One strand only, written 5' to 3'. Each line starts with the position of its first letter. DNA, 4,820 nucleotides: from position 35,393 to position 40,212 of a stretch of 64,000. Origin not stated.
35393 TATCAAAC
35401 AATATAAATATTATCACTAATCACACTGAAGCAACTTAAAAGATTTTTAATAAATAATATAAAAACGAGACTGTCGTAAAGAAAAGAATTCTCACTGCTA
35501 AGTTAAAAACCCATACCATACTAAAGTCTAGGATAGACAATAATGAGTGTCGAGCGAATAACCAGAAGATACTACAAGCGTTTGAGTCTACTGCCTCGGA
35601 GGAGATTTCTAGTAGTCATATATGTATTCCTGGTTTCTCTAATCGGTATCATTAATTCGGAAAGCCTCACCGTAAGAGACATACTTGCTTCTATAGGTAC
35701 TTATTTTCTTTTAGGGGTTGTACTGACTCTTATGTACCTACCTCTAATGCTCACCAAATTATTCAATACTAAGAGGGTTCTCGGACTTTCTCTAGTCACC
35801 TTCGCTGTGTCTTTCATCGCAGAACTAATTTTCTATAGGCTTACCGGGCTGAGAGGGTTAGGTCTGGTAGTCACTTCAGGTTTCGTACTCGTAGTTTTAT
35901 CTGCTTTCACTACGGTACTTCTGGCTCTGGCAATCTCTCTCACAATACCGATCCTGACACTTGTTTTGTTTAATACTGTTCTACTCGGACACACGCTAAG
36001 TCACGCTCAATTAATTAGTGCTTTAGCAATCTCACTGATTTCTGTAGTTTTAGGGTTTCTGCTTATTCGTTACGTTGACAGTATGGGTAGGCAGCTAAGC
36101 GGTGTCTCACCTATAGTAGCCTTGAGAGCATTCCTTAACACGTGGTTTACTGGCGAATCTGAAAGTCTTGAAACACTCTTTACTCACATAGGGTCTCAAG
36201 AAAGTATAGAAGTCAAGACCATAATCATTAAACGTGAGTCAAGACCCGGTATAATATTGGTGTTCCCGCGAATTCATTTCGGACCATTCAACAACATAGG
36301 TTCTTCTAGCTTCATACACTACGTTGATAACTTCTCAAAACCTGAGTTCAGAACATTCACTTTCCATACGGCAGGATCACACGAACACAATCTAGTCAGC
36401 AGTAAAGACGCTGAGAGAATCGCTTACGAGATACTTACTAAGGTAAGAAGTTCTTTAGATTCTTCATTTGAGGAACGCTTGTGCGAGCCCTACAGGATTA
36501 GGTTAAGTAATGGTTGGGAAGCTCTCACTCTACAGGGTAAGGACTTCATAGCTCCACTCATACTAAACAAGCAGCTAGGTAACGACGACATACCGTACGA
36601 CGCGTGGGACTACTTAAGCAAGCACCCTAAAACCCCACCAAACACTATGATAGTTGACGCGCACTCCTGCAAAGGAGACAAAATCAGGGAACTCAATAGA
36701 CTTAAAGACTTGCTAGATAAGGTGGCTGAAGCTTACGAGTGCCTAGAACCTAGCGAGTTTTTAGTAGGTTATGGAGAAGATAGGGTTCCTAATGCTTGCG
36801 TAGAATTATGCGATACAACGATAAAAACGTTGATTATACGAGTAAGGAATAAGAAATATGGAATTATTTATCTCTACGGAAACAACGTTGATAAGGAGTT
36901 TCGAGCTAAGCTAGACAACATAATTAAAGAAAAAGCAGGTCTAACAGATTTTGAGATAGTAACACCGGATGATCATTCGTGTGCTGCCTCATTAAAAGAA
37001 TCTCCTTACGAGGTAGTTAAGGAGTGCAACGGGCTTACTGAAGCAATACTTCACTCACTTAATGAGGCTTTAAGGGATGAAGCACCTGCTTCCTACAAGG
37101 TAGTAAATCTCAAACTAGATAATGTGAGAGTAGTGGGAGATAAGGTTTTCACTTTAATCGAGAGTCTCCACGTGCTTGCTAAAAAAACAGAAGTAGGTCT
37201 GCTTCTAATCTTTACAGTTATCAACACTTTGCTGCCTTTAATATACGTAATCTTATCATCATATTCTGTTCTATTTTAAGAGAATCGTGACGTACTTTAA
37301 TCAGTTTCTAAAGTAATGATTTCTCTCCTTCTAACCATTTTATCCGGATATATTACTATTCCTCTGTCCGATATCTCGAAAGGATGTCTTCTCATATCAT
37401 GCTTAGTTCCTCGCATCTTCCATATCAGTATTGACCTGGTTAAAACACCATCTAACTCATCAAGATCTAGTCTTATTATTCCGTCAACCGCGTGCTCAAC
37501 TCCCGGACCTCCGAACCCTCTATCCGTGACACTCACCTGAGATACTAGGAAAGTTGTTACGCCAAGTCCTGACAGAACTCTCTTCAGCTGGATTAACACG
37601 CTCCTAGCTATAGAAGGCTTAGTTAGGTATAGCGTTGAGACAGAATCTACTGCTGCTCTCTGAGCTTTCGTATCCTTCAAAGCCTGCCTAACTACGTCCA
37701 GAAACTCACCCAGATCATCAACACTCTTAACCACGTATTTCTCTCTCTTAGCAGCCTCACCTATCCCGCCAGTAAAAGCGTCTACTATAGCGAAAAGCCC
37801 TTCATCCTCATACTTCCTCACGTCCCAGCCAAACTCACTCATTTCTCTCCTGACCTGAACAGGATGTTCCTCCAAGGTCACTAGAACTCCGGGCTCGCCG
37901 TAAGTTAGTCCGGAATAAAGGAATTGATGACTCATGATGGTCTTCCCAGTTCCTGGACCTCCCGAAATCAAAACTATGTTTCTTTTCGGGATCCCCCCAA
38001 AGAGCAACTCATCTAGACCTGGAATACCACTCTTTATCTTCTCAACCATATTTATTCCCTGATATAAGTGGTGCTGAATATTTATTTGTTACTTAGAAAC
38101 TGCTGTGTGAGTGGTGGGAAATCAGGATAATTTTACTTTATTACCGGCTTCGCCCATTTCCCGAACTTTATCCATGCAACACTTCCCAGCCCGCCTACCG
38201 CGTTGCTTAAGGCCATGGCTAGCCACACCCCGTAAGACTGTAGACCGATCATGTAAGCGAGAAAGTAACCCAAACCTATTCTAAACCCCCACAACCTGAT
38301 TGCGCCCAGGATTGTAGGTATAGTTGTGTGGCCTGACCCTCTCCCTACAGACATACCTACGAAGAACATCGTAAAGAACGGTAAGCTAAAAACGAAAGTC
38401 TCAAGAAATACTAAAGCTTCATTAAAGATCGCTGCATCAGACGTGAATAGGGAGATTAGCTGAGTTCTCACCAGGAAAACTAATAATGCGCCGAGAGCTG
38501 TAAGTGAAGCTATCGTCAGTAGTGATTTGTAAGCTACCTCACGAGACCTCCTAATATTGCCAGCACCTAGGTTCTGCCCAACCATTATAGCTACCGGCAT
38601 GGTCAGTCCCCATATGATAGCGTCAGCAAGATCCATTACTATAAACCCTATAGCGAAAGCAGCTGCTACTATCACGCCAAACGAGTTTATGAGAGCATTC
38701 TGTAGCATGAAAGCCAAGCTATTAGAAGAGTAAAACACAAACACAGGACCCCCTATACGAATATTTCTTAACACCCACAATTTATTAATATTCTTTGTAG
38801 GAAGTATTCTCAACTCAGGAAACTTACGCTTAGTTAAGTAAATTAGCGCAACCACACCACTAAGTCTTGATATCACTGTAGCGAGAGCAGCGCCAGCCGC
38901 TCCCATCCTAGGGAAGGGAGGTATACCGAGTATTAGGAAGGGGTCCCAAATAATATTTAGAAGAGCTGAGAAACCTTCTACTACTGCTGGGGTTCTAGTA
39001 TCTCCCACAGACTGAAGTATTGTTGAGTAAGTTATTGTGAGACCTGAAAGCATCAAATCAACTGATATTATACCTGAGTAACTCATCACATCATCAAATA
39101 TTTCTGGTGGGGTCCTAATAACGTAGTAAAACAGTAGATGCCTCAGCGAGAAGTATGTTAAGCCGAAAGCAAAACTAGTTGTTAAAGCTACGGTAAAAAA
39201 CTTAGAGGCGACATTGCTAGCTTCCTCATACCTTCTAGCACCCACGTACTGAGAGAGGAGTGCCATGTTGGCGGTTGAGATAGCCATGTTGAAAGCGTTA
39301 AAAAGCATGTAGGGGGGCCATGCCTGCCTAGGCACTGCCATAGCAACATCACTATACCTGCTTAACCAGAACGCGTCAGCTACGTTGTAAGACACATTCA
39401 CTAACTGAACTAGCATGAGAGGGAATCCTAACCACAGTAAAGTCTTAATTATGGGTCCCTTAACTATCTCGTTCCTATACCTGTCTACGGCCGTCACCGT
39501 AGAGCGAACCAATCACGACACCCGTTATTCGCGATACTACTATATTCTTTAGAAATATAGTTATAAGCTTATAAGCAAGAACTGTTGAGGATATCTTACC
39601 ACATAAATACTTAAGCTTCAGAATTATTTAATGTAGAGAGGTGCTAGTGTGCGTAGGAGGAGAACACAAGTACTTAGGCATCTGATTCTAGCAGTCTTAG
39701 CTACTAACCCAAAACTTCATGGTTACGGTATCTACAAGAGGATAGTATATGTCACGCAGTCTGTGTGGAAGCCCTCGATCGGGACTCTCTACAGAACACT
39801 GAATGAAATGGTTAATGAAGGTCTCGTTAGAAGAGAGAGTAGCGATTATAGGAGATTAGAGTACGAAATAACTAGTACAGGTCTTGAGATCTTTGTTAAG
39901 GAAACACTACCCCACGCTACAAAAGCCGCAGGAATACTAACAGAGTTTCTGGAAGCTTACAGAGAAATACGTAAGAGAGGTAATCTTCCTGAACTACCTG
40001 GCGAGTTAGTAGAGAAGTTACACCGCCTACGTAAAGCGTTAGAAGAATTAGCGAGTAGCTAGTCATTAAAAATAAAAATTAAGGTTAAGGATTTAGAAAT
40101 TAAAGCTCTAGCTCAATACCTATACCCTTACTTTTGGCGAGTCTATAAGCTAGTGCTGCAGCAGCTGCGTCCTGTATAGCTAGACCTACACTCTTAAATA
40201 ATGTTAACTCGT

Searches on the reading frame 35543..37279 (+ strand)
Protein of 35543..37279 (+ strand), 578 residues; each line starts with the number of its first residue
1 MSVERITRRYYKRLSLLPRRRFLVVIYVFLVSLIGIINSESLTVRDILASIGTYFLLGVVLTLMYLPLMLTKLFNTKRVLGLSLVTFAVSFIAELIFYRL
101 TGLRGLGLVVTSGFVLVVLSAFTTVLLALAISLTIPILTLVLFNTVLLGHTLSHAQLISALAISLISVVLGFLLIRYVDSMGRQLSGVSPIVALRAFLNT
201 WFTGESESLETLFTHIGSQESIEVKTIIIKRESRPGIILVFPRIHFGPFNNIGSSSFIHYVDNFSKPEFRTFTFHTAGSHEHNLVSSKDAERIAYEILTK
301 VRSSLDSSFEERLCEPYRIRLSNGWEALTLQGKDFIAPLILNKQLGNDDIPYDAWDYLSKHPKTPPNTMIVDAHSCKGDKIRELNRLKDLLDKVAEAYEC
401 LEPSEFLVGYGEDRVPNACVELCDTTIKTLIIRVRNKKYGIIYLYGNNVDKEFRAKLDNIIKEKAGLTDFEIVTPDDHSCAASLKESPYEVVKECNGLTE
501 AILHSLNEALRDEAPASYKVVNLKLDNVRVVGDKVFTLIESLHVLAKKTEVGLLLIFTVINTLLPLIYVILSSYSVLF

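Call 36: search_protein_families(library=pfam, proteins=[window:35543-37279:+], max_evalue=0.00001)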
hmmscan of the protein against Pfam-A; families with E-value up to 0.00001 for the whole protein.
window:35543-37279:+ (578 aa): 1 family
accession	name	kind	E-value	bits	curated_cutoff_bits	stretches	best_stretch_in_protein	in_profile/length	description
PF09843.14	DUF2070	-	8.8e-88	295.5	30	1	8-560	2-556/561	Predicted membrane protein (DUF2070)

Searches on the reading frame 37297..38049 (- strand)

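Call 54: search_protein_families(library=pfam, proteins=[window:37297-38049:-], max_evalue=0.0001)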
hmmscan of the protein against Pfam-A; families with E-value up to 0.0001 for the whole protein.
window:37297-38049:- (250 aa): 1 family
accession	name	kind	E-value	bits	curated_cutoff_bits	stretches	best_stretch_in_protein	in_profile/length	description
PF06745.19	ATPase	-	6.1e-85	284.7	26.6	1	5-237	1-230/231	KaiC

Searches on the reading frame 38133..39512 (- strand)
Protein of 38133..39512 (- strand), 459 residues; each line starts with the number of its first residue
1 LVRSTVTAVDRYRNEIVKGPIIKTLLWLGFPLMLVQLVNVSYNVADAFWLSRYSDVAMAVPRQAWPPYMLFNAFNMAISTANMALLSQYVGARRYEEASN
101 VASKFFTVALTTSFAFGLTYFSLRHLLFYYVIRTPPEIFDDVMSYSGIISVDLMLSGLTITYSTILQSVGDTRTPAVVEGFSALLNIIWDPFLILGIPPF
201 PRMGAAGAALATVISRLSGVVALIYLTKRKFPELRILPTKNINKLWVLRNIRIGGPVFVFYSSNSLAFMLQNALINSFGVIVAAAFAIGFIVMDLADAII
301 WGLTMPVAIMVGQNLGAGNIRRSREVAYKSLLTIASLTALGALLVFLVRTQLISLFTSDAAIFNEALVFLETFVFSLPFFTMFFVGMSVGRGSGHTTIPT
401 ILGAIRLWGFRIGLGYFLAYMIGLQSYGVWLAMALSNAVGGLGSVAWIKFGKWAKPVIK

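Call 36: search_protein_families(library=pfam, proteins=[window:38133-39512:-], max_evalue=0.00001)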
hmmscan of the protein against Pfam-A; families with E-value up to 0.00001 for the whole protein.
window:38133-39512:- (459 aa): 1 family
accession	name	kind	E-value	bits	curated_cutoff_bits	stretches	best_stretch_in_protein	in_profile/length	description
PF01554.23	MatE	-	1.4e-43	148.8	24.9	2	31-191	1-160/161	MatE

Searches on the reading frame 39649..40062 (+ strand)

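Call 54: search_protein_families(library=pfam, proteins=[window:39649-40062:+], max_evalue=0.0001)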
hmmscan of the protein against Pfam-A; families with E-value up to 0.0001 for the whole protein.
window:39649-40062:+ (137 aa): 1 family
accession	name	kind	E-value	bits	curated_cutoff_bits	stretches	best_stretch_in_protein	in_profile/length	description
PF03551.20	PadR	-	1.6e-11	44.4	27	1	13-78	1-69/75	Transcriptional regulator PadR-like family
